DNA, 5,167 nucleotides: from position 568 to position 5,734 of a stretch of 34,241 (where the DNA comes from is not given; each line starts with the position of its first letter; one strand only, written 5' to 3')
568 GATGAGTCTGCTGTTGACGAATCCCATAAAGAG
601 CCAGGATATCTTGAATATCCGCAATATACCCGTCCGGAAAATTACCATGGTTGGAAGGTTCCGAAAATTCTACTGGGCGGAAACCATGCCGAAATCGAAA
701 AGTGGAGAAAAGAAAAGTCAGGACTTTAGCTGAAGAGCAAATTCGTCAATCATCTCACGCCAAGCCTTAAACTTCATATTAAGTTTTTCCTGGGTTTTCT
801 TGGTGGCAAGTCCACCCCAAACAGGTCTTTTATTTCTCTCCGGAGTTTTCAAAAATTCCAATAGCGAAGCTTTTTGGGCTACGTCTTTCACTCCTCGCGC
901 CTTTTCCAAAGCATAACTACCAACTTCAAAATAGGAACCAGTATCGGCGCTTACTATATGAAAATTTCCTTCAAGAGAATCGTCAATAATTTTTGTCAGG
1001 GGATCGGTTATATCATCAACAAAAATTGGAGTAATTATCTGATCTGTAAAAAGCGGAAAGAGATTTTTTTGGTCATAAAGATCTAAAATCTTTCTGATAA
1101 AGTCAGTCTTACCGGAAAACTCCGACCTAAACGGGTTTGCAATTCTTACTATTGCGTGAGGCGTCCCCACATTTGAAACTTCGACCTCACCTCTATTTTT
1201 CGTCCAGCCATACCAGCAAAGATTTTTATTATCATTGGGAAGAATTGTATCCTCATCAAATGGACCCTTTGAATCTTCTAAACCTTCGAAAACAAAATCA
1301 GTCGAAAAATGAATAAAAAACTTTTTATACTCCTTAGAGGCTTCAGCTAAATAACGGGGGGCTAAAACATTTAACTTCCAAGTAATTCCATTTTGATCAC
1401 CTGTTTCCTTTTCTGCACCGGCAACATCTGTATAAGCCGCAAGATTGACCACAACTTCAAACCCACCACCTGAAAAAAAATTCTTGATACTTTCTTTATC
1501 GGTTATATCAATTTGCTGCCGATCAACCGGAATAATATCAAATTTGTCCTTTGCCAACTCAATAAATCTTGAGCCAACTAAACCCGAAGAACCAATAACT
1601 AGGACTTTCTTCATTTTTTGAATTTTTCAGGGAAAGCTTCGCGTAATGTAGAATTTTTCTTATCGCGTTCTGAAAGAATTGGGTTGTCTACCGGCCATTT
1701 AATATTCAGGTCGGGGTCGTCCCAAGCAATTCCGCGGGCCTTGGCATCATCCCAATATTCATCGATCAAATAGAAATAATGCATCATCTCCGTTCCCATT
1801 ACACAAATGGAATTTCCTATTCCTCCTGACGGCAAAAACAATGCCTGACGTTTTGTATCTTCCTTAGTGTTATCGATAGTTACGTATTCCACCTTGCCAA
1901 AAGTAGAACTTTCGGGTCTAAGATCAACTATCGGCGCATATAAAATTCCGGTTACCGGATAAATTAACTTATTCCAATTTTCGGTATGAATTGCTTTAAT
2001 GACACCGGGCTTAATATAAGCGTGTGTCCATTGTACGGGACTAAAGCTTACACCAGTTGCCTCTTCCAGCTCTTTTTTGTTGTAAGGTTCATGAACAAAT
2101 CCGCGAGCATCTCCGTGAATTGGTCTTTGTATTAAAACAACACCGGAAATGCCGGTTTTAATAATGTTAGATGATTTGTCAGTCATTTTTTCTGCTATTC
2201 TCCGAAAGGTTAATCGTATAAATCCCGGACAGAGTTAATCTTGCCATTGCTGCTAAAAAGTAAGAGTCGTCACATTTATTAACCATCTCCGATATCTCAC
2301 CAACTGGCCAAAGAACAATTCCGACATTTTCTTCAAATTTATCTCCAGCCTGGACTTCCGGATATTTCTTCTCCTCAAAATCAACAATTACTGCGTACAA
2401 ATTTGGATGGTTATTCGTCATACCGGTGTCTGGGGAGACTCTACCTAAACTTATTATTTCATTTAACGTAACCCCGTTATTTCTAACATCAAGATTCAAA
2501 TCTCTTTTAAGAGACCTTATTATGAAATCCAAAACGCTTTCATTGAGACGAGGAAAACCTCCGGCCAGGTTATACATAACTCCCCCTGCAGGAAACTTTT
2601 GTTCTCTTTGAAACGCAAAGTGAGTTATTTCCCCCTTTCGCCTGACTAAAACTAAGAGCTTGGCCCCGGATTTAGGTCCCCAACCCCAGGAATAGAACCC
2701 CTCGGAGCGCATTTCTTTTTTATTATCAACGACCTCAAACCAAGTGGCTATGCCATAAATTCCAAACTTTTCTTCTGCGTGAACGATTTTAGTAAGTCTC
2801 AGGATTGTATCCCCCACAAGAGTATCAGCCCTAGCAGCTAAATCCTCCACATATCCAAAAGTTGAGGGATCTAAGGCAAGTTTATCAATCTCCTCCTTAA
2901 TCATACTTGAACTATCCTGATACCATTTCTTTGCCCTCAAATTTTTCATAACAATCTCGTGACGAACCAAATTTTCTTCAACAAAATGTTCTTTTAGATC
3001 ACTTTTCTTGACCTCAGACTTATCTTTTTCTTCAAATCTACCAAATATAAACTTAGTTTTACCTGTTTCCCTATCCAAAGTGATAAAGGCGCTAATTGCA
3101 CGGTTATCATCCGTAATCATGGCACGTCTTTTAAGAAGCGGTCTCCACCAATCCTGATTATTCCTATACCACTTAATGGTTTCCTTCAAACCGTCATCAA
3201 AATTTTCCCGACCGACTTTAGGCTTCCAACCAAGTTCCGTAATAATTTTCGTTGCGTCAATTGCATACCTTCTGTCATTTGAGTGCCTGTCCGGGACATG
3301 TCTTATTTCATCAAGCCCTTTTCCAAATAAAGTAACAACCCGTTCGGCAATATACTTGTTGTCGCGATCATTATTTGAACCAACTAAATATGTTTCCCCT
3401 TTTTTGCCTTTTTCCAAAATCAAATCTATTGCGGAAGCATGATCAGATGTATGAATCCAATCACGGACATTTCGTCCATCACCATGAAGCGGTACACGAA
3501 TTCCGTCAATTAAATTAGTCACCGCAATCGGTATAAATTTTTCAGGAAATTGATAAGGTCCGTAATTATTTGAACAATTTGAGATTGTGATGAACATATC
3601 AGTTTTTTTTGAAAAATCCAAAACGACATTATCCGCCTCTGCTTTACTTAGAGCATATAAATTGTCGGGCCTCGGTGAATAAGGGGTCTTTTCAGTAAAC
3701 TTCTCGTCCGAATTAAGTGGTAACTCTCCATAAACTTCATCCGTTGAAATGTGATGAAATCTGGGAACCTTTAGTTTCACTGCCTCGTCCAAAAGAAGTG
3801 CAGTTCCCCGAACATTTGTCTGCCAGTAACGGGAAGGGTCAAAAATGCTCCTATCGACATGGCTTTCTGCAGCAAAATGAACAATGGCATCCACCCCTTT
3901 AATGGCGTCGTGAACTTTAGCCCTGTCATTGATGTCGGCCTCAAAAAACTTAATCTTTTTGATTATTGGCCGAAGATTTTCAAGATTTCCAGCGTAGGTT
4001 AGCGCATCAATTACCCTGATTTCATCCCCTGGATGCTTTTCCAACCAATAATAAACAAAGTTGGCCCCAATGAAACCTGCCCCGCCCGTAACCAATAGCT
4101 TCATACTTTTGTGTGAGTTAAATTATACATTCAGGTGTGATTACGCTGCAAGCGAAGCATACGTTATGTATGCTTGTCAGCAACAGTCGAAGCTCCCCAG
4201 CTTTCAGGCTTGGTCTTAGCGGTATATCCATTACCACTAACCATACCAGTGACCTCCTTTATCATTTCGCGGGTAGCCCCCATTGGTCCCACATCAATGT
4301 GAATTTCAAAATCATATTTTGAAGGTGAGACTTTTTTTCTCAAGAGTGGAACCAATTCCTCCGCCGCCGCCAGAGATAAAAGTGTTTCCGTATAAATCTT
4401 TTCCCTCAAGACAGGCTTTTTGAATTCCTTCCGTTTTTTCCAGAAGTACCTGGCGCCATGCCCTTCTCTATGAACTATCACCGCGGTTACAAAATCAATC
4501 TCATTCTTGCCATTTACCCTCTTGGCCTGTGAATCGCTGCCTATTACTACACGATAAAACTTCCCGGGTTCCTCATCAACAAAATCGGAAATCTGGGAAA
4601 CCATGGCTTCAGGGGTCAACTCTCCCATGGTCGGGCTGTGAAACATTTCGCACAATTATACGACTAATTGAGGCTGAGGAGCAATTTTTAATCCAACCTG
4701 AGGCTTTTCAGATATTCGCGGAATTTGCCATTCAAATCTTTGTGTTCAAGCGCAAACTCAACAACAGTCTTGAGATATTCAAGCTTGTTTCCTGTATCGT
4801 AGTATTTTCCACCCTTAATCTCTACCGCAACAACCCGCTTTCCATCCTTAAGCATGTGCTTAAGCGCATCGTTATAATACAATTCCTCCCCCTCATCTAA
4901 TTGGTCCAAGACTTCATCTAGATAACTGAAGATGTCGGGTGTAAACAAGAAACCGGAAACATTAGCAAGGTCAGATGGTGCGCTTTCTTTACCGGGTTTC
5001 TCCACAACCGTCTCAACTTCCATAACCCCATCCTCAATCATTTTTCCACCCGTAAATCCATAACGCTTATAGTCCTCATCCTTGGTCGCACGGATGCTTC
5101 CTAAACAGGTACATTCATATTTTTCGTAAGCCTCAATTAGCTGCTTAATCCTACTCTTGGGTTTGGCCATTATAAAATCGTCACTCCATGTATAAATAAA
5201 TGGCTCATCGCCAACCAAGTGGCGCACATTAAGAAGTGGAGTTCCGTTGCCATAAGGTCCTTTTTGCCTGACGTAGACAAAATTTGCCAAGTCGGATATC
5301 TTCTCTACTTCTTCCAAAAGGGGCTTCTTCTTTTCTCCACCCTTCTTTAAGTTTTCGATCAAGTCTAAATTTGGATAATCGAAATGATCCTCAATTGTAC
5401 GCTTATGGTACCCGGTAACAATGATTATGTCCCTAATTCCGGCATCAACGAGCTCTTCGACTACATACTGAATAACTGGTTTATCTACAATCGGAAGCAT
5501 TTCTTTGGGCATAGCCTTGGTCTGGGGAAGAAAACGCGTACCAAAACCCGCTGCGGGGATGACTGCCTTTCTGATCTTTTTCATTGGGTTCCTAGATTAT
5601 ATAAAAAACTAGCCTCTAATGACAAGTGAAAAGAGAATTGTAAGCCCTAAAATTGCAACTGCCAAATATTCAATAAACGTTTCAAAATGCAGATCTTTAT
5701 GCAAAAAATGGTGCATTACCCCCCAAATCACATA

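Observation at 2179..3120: RmlB fused to a ~313-aa extension carrying a degenerate Nudix box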

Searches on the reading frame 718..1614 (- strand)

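Call 16: search_protein_families(library=ncbifam, proteins=[window:718-1614:-], max_evalue=0.001)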
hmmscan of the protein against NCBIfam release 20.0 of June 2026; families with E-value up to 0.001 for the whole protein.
window:718-1614:- (298 aa): 5 families
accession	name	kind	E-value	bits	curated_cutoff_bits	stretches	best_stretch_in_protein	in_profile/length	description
TIGR01214.1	rmlD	equivalog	4.5e-44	150.7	224.05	1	3-292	1-281/285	dTDP-4-dehydrorhamnose reductase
NF007440.0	PRK09987.1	equivalog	2.8e-16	59.7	308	1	37-289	40-286/299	dTDP-4-dehydrorhamnose reductase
NF005754.0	PRK07578.1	equivalog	7.1e-09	35.8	167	1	2-60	1-64/200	short chain dehydrogenase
TIGR01181.1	dTDP_gluc_dehyt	equivalog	1.3e-06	27.8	365.1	1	34-126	56-147/321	dTDP-glucose 4,6-dehydratase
NF047922.1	GDPFucSynFcl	equivalog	5.7e-05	22.7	500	1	2-60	3-62/308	GDP-L-fucose synthase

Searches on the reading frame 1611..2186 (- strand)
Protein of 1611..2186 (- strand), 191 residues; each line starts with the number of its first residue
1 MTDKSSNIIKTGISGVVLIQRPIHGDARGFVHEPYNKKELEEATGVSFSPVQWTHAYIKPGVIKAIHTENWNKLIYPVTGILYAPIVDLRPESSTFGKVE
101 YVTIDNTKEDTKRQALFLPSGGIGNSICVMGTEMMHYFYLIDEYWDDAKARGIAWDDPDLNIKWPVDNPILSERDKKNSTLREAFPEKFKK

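Call 16: search_protein_families(library=ncbifam, proteins=[window:1611-2186:-], max_evalue=0.001)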
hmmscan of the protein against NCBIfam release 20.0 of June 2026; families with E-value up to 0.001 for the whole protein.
window:1611-2186:- (191 aa): 1 family
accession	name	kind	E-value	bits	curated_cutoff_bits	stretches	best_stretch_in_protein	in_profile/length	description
TIGR01221.1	rmlC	equivalog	3.1e-31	108.6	155.75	1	7-184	1-175/176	dTDP-4-dehydrorhamnose 3,5-epimerase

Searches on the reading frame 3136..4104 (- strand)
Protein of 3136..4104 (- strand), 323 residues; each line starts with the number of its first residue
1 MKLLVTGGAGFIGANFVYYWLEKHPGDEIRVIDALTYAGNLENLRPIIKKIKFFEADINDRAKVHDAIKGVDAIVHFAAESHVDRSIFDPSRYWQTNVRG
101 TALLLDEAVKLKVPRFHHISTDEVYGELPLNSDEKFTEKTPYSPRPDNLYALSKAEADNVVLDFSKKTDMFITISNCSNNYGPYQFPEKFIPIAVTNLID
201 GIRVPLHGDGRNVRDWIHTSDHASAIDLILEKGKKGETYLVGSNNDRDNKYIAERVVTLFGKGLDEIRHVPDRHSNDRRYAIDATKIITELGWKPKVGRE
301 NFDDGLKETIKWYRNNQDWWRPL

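Call 62: find_homologous_proteins(query=window:3136-4104:-, max_evalue=1e-30)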
Query window:3136-4104:- (323 aa): 8000 proteins with E <= 1e-30 among 8000 candidates; the best 120 are listed.
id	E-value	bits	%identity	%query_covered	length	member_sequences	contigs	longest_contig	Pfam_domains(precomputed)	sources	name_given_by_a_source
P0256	9.3e-183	625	83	100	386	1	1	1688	PF04321.24,PF16363.12,PF02719.22,PF01073.26,PF07993.19,PF13460.13,PF01370.28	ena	-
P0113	1.5e-182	624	82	100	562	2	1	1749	PF04321.24,PF16363.12,PF02719.22,PF01073.26,PF07993.19,PF13460.13,PF01370.28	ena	-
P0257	1.5e-177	608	80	100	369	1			PF04321.24,PF16363.12,PF02719.22,PF05368.20,PF01073.26,PF07993.19,PF13460.13,PF01370.28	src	-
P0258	1.6e-176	605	79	100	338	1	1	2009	PF04321.24,PF16363.12,PF02719.22,PF01073.26,PF07993.19,PF13460.13,PF01370.28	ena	-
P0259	6.7e-176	602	81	97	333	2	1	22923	PF04321.24,PF16363.12,PF02719.22,PF01073.26,PF07993.19,PF13460.13,PF01370.28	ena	-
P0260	9.0e-175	599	78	100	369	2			PF04321.24,PF16363.12,PF02719.22,PF01073.26,PF07993.19,PF13460.13,PF01370.28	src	-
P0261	2.9e-133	462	63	100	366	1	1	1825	PF04321.24,PF16363.12,PF02719.22,PF01073.26,PF07993.19,PF13460.13,PF01370.28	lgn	-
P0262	1.6e-130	453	61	100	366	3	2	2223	PF04321.24,PF16363.12,PF02719.22,PF01073.26,PF07993.19,PF13460.13,PF01370.28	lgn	-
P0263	5.3e-120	419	58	100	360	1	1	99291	PF04321.24,PF16363.12,PF02719.22,PF05368.20,PF01073.26,PF07993.19,PF01370.28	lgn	-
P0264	2.3e-119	417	65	87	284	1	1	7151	PF04321.24,PF16363.12,PF02719.22,PF01073.26,PF07993.19,PF13460.13,PF01370.28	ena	-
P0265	3.0e-116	406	71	73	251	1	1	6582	PF04321.24,PF16363.12,PF02719.22,PF05368.20,PF01073.26,PF07993.19,PF13460.13,PF01370.28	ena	-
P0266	1.7e-115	404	58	100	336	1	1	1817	PF04321.24,PF16363.12,PF02719.22,PF05368.20,PF01073.26,PF07993.19,PF13460.13,PF01370.28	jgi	jgi:dTDP-glucose 4,6-dehydratase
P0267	1.3e-114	401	56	100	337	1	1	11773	PF04321.24,PF16363.12,PF02719.22,PF01073.26,PF07993.19,PF13460.13,PF01370.28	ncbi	-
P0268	2.1e-114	400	72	71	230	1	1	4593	PF04321.24,PF16363.12,PF02719.22,PF01073.26,PF07993.19,PF13460.13,PF01370.28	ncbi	-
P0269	2.4e-114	400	57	100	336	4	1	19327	PF04321.24,PF16363.12,PF02719.22,PF01073.26,PF07993.19,PF13460.13,PF01370.28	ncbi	-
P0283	2.7e-113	397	56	100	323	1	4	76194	PF04321.24,PF16363.12,PF02719.22,PF01073.26,PF07993.19,PF01370.28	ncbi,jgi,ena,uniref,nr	ncbi:dTDP-glucose 4,6-dehydratase [Candidatus Roizmanbacteria bacterium RIFCSPLOWO2_02_FULL_38_10]|u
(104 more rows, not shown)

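Call 63: find_encoding_contigs(protein=P0263, flank=6000, max_places=2)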
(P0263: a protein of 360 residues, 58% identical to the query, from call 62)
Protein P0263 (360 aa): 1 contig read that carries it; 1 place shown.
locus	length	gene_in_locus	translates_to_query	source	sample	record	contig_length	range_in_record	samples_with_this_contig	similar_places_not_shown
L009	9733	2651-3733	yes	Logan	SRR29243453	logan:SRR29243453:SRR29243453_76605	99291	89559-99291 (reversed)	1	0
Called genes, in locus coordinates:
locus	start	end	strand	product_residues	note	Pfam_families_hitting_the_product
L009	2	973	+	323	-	?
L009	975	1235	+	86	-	-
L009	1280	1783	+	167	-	PF04308:RNaseH_like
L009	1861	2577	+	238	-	PF00483:NTP_transferase, PF12804:NTP_transf_3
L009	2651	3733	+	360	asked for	PF01073:3Beta_HSD, PF01370:Epimerase, PF02719:Polysacc_synt_2, PF04321:RmlD_sub_bind, PF05368:NmrA (weak), PF16363:GDP_Man_Dehyd, PF07993:NAD_binding_4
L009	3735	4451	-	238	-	PF01746:tRNA_m1G_MT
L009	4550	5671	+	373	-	PF00535:Glycos_transf_2, PF04138:GtrA_DPMS_TM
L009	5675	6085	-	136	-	PF12172:zf-ChsH2 (weak), PF01796:OB_ChsH2_C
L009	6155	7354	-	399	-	-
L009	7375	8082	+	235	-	PF00535:Glycos_transf_2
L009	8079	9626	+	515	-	PF13231:PMT_2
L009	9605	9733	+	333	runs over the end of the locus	PF01368:DHH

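Call 64: find_encoding_contigs(protein=P0283, flank=6000, max_places=2)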
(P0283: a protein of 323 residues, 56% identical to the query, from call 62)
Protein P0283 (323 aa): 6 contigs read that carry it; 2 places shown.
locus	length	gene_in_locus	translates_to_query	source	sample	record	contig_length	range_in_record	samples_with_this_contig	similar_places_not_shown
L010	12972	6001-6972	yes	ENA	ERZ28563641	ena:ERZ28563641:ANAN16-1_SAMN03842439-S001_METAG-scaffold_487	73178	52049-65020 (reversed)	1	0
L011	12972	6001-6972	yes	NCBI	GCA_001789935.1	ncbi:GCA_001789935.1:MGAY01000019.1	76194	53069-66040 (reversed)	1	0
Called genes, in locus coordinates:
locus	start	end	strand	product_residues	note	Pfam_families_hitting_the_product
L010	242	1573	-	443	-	PF00696:AA_kinase, PF02353:CMAS (weak), PF07021:MetW (weak), PF13489:Methyltransf_23, PF08241:Methyltransf_11, PF08242:Methyltransf_12, PF13649:Methyltransf_25, PF13847:Methyltransf_31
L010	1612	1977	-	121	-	PF18895:T4SS_pilin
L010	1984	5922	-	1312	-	PF02861:Clp_N, PF13401:AAA_22 (weak), PF00004:AAA, PF17871:AAA_lid_9, PF00004:AAA, PF07724:AAA_2, PF07728:AAA_5, PF10431:ClpB_D2-small, +6 more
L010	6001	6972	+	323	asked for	PF01073:3Beta_HSD, PF01370:Epimerase, PF02719:Polysacc_synt_2, PF04321:RmlD_sub_bind, PF07993:NAD_binding_4, PF16363:GDP_Man_Dehyd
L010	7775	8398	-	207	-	PF13413:HTH_25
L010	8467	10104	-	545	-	PF00118:Cpn60_TCP1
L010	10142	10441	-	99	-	PF00166:Cpn10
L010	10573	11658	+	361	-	PF00004:AAA, PF07728:AAA_5 (weak), PF13401:AAA_22 (weak), PF22667:Lon_lid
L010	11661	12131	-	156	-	PF04308:RNaseH_like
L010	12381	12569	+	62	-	-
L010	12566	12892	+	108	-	PF03091:CutA1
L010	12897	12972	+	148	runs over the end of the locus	PF00293:NUDIX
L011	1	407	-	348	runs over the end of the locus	PF02463:SMC_N, PF13175:AAA_15, PF13476:AAA_23, PF13514:AAA_27 (weak), PF13304:AAA_21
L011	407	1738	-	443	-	-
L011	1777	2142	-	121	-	PF18895:T4SS_pilin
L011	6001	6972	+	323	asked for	PF01073:3Beta_HSD, PF01370:Epimerase, PF02719:Polysacc_synt_2, PF04321:RmlD_sub_bind, PF07993:NAD_binding_4, PF16363:GDP_Man_Dehyd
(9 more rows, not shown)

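Call 77: search_solved_structures(query=window:3136-4104:-, max_evalue=1e-40, show_alignments=5)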
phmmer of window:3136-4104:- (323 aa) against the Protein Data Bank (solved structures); distinct sequences matched with E-value up to 1e-40: 10.
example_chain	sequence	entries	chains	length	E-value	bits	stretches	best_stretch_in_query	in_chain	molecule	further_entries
1kep_A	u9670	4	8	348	1e-95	324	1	3-321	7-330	dTDP-D-glucose 4,6-dehydratase | DTDP-GLUCOSE 4,6-DEHYDRATASE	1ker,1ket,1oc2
6bi4_A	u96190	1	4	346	1.1e-95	323.9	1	1-323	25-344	dTDP-glucose 4,6-dehydratase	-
1r66_A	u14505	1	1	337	2.6e-88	299.7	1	1-323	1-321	TDP-glucose-4,6-dehydratase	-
1r6d_A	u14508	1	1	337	3.3e-87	296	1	1-323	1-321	TDP-glucose-4,6-dehydratase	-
2hun_A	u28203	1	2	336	2.7e-82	279.9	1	1-323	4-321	336aa long hypothetical dTDP-glucose 4,6-dehydratase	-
8shh_A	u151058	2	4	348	3.4e-79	269.7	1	3-323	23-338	dTDP-glucose 4,6-dehydratase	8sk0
1bxk_A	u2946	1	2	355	2.6e-78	266.8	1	2-322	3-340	PROTEIN (DTDP-GLUCOSE 4,6-DEHYDRATASE)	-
1g1a_A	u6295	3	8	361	1.9e-76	260.6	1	1-320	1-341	DTDP-D-GLUCOSE 4,6-DEHYDRATASE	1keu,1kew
8du1_A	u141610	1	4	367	8.3e-72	245.4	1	3-320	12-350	dTDP-glucose 4,6-dehydratase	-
6vlo_A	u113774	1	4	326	2.8e-54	187.8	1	3-317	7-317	Putative dTDP-D-glucose 4,6-dehydratase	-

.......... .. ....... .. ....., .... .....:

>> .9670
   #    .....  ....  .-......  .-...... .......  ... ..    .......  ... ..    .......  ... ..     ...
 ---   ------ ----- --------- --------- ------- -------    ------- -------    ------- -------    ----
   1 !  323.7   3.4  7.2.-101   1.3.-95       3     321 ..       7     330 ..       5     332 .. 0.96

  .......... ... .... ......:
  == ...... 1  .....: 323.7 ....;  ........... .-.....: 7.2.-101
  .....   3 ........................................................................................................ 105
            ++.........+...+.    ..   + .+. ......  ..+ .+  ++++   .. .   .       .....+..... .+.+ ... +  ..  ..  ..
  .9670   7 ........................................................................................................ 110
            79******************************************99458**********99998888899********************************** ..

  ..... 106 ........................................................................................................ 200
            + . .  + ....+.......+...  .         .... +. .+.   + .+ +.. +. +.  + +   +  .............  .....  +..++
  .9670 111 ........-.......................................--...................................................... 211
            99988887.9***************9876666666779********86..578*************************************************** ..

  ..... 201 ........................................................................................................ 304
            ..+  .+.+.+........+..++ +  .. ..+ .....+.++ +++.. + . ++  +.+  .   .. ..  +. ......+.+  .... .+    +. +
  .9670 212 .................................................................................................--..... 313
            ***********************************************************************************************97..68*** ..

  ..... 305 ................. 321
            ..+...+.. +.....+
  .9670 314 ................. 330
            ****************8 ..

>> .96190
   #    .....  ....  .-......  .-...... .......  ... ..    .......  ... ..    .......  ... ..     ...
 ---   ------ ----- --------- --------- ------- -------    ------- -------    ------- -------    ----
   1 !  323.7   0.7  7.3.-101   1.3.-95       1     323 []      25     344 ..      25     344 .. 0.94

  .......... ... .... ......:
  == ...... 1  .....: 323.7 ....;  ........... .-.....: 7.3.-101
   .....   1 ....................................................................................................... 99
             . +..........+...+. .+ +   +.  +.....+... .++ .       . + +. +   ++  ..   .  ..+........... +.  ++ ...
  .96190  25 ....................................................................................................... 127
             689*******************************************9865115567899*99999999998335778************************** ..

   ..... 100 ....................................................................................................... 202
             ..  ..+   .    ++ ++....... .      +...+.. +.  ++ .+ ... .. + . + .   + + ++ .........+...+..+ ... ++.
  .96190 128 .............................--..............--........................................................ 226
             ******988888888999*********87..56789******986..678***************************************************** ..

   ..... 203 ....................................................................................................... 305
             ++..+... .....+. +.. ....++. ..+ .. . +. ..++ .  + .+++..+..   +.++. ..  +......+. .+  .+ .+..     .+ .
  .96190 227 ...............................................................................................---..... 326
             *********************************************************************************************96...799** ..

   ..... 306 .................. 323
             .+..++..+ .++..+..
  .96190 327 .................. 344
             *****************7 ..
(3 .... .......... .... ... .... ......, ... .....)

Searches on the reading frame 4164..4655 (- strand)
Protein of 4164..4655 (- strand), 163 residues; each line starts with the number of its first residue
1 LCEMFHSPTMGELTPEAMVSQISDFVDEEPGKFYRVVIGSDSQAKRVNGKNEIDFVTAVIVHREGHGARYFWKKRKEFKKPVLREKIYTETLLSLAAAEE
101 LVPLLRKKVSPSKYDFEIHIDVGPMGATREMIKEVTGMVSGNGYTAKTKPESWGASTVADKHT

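Call 16: search_protein_families(library=ncbifam, proteins=[window:4164-4655:-], max_evalue=0.001)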
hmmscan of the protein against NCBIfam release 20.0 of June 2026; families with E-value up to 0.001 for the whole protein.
window:4164-4655:- (163 aa): 0 families

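Call 60: search_protein_families(library=pfam, proteins=[window:4164-4655:-], max_evalue=0.01)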
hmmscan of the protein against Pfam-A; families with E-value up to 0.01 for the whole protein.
window:4164-4655:- (163 aa): 1 family
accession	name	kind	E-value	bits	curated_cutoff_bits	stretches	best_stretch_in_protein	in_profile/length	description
PF04308.18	RNaseH_like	-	2.3e-46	157.7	25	1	18-163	2-144/145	Ribonuclease H-like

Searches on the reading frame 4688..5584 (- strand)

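Call 16: search_protein_families(library=ncbifam, proteins=[window:4688-5584:-], max_evalue=0.001)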
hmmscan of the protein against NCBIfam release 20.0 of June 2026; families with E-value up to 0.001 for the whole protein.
window:4688-5584:- (298 aa): 31 families (the best 25 are shown)
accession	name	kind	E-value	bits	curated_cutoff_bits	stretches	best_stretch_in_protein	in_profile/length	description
TIGR01099.1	galU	equivalog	4.7e-81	272.2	326.8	1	4-273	1-261/261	UTP--glucose-1-phosphate uridylyltransferase GalU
NF009928.0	PRK13389.1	equivalog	2.4e-53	181.2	548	1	2-294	6-296/302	UTP--glucose-1-phosphate uridylyltransferase GalU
NF007516.0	PRK10122.1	equivalog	7.5e-43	146.8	534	1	6-295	5-294/297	UTP--glucose-1-phosphate uridylyltransferase GalF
TIGR01105.1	galF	equivalog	9e-40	136.7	659.2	1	6-295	5-294/297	GalU regulator GalF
TIGR03992.1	Arch_glmU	subfamily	2.9e-30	105.4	292.1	2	6-69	2-65/393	bifunctional sugar-1-phosphate nucleotidylyltransferase/acetyltransferase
TIGR01208.1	rmlA_long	equivalog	9.6e-29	100.4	320.25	2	6-65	1-61/353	glucose-1-phosphate thymidylyltransferase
NF041313.1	UDPGP_AglF_Halo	equivalog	2.1e-23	83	400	2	6-69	2-65/234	UTP--glucose-1-phosphate uridylyltransferase AglF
NF041173.1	Sug_nt_acttase_Thmprot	equivalog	2.3e-18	66.3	600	2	93-273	63-223/405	bifunctional sugar-1-phosphate nucleotidylyltransferase/acetyltransferase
TIGR01207.1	rmlA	equivalog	3.2e-13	49.4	360.65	1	6-61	1-56/286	glucose-1-phosphate thymidylyltransferase RfbA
NF012024.0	PRK15480.1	equivalog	4.1e-13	49.1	588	1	3-57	2-56/292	glucose-1-phosphate thymidylyltransferase RfbA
NF045761.1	NAMPUrTaseMurU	equivalog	1e-12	48.4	250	1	6-67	2-63/226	N-acetylmuramate alpha-1-phosphate uridylyltransferase MurU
TIGR02623.1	G1P_cyt_trans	equivalog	3.1e-12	46.5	300.25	1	6-249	2-219/255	glucose-1-phosphate cytidylyltransferase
TIGR01173.1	glmU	equivalog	3.7e-11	42.5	366.85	1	6-256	2-214/452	bifunctional UDP-N-acetylglucosamine diphosphorylase/glucosamine-1-phosphate N-acetyltransferase GlmU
NF052502.1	man1P_GTase_Rv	exception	2e-09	36.8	440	1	6-68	2-64/352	mannose-1-phosphate guanylyltransferase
NF045665.1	NTPtran_DVU1551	equivalog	2.3e-09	36.8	315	1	6-78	2-69/359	DVU_1551 family NTP transferase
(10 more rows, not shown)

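Call 60: search_protein_families(library=pfam, proteins=[window:4688-5584:-], max_evalue=0.01)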
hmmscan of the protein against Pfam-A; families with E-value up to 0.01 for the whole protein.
window:4688-5584:- (298 aa): 3 families
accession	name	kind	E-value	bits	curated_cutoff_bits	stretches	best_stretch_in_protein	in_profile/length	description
PF00483.29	NTP_transferase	-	8.7e-29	101.2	21.2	1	6-272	1-237/245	Nucleotidyl transferase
PF12804.13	NTP_transf_3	-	2.1e-07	31.7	27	1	7-79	1-66/160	MobA-like NTP transferase domain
PF01128.25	IspD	-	0.00025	21.3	27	1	7-105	3-97/221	2-C-methyl-D-erythritol 4-phosphate cytidylyltransferase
